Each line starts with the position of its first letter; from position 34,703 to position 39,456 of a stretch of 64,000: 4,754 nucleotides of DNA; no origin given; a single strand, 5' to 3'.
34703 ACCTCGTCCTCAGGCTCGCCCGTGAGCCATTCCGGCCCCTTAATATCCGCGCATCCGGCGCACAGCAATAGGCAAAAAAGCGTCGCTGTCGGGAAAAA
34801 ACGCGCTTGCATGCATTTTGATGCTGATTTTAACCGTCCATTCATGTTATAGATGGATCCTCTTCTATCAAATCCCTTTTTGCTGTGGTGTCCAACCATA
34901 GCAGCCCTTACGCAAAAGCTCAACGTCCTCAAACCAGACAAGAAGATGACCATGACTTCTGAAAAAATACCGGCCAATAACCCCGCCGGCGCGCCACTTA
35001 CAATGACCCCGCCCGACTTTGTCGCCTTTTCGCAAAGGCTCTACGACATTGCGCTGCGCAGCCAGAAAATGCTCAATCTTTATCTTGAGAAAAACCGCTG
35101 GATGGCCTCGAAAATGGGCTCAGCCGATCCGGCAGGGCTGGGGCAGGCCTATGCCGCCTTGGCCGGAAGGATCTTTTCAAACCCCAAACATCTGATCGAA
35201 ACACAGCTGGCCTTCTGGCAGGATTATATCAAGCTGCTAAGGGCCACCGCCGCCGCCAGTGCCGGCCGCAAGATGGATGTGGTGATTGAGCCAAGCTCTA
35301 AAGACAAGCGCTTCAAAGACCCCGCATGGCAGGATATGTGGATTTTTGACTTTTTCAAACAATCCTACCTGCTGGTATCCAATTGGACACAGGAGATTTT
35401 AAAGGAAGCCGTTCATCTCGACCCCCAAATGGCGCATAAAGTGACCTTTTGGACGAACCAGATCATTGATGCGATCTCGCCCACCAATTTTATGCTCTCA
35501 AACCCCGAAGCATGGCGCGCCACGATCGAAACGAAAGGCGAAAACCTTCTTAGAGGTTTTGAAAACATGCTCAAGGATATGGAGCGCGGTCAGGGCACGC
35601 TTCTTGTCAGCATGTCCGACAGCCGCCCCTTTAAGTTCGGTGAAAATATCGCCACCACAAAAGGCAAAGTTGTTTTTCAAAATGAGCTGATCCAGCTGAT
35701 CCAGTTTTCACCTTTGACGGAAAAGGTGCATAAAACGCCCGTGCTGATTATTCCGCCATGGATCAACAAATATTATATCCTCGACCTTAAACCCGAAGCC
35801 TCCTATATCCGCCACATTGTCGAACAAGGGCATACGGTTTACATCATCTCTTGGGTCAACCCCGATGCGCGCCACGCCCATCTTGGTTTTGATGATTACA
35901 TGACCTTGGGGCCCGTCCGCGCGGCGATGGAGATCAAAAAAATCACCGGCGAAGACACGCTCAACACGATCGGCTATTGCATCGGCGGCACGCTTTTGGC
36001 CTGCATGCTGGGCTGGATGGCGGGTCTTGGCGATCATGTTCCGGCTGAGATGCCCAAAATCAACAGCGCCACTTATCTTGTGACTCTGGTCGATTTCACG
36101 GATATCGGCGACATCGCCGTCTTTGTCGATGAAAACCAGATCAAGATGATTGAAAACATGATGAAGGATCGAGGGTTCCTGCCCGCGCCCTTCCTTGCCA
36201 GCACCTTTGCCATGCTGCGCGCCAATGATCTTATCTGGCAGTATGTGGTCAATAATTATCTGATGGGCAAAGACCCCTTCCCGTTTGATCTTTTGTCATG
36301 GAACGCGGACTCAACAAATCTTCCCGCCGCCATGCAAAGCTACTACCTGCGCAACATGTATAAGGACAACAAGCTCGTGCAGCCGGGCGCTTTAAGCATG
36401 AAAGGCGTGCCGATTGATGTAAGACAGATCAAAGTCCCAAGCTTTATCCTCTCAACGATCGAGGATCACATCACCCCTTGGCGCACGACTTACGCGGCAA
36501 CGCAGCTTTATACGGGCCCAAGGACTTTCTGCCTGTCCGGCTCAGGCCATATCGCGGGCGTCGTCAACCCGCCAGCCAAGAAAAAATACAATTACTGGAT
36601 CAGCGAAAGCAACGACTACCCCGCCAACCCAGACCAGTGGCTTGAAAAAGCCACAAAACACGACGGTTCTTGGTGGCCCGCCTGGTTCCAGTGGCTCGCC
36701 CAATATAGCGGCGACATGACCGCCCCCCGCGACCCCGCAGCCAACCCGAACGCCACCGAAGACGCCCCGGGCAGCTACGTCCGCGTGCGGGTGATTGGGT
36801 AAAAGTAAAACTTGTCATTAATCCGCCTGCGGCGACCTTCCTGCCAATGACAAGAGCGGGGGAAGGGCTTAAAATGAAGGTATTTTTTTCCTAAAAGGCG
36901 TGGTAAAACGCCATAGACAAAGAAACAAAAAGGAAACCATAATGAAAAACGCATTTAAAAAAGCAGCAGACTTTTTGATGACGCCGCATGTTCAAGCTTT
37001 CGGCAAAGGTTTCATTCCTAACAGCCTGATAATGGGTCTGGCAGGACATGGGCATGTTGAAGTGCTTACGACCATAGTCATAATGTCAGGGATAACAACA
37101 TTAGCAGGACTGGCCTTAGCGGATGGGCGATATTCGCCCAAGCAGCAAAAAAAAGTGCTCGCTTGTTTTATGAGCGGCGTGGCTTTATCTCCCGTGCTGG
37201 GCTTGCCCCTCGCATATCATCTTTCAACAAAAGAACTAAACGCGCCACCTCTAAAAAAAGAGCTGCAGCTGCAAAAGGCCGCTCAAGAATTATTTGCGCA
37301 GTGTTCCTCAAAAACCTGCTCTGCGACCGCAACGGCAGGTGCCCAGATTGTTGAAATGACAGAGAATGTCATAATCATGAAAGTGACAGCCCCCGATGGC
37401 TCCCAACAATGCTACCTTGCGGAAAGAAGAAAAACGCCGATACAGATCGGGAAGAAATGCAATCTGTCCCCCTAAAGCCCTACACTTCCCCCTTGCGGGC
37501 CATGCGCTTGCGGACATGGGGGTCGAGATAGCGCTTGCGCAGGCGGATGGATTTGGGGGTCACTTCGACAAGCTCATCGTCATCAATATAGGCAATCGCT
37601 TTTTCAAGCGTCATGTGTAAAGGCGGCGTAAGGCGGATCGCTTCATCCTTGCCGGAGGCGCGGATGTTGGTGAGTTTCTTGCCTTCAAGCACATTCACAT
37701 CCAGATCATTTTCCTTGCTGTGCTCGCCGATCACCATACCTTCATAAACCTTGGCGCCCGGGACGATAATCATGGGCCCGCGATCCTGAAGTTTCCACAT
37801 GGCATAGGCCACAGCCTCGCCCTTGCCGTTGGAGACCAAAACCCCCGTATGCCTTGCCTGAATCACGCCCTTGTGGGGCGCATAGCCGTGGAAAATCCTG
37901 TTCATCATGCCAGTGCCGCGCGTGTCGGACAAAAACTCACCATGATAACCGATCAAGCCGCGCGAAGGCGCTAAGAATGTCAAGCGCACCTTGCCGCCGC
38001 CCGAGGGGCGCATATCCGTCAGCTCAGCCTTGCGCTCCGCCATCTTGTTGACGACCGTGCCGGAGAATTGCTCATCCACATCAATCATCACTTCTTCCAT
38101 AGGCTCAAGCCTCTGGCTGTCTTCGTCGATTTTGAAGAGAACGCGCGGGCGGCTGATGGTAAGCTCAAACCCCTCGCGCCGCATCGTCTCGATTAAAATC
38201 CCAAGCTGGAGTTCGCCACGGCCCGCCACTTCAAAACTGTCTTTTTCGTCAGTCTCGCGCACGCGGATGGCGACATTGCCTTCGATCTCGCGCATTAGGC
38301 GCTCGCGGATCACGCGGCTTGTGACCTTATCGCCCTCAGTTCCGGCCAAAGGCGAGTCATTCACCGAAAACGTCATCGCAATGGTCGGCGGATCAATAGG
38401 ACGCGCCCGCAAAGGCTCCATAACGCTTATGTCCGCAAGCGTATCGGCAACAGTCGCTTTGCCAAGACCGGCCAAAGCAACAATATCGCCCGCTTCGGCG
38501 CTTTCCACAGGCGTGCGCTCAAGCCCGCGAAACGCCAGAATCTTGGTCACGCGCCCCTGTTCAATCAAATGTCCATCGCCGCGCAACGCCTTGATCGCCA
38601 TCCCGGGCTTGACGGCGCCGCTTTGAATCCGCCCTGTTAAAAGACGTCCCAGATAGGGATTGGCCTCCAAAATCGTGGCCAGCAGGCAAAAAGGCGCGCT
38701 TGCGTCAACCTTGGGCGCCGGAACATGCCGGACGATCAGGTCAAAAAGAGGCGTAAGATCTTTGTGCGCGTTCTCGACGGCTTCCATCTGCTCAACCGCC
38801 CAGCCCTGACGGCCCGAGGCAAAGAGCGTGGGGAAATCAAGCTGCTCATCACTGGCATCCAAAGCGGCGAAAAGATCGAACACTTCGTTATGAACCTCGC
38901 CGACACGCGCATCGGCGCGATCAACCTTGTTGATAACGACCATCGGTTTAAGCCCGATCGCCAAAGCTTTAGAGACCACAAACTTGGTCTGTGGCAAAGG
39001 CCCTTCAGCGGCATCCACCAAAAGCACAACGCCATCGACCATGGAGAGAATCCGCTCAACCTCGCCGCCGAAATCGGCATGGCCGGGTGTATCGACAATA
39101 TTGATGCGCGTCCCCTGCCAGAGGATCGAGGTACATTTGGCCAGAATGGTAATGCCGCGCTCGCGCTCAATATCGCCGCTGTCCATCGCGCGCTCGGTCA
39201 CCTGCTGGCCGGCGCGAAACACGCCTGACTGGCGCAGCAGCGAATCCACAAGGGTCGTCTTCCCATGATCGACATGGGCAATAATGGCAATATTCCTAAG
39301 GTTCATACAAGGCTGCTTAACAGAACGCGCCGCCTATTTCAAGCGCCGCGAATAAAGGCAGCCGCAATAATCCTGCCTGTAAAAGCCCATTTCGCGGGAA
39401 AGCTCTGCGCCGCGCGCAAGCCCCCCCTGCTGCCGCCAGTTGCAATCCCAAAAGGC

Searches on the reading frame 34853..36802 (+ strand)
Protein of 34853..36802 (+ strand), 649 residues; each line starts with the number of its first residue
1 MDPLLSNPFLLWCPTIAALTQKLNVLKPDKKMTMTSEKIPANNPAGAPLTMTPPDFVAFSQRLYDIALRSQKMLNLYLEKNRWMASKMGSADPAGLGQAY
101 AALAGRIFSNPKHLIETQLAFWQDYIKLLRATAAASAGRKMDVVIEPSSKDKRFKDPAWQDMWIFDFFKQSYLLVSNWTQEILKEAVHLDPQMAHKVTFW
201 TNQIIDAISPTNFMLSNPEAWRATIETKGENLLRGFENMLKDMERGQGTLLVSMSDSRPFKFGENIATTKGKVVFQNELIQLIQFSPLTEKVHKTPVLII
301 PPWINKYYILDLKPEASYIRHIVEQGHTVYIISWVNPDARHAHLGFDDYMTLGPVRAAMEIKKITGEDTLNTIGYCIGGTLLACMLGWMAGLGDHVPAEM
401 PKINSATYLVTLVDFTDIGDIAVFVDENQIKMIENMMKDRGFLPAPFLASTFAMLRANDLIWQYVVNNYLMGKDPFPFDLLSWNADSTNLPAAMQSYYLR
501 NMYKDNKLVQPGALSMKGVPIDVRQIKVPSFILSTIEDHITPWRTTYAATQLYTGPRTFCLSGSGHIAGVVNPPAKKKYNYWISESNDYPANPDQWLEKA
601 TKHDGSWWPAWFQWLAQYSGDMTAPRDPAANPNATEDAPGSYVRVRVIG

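Call 41: search_protein_families(library=pfam, proteins=[window:34853-36802:+], max_evalue=0.00001)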
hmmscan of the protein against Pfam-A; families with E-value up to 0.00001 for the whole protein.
window:34853-36802:+ (649 aa): 2 families
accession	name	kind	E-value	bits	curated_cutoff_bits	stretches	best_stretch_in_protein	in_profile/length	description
PF07167.19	PhaC_N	-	6.7e-71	238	23.7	1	150-321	1-172/173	Poly-beta-hydroxybutyrate polymerase (PhaC) N-terminus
PF00561.26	Abhydrolase_1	-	2.1e-07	31.3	25.8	1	318-572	19-244/245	alpha/beta hydrolase fold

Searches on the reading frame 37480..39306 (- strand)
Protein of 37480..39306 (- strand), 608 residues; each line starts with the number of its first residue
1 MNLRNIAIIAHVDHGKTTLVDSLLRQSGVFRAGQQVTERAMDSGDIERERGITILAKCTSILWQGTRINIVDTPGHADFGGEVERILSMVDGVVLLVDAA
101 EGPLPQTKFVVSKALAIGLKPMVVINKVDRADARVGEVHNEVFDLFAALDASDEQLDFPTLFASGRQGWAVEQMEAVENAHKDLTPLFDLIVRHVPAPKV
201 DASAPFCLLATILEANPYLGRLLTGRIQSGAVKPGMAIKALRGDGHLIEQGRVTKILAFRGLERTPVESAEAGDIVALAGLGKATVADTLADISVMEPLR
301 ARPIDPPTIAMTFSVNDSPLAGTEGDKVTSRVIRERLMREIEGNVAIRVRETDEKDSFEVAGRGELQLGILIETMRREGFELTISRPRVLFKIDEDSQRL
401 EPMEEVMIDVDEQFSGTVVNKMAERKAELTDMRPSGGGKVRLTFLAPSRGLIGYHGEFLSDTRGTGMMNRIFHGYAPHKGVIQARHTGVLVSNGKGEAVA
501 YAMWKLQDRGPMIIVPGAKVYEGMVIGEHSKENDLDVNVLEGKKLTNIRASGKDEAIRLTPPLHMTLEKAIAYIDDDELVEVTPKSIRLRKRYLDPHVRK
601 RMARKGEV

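Call 41: search_protein_families(library=pfam, proteins=[window:37480-39306:-], max_evalue=0.00001)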
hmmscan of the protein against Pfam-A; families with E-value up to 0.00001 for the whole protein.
window:37480-39306:- (608 aa): 5 families
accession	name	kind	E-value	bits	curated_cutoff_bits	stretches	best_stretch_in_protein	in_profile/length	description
PF00009.33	GTP_EFTU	-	2.6e-54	184.1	26.5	1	2-196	2-187/188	Elongation factor Tu GTP binding domain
PF21018.2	BipA_C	-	2.6e-47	159.6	23.8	1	487-595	1-109/110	TypA/BipA C-terminal domain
PF00679.30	EFG_C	-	3.2e-22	78.8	27.9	1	400-484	3-87/89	Elongation factor G C-terminus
PF03144.31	GTP_EFTU_D2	-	1.9e-12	47.9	30.3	1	220-291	1-73/73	Elongation factor Tu domain 2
PF22042.2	EF-G_D2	-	2.8e-11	43.8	27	1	214-291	10-82/84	Elongation factor G domain 2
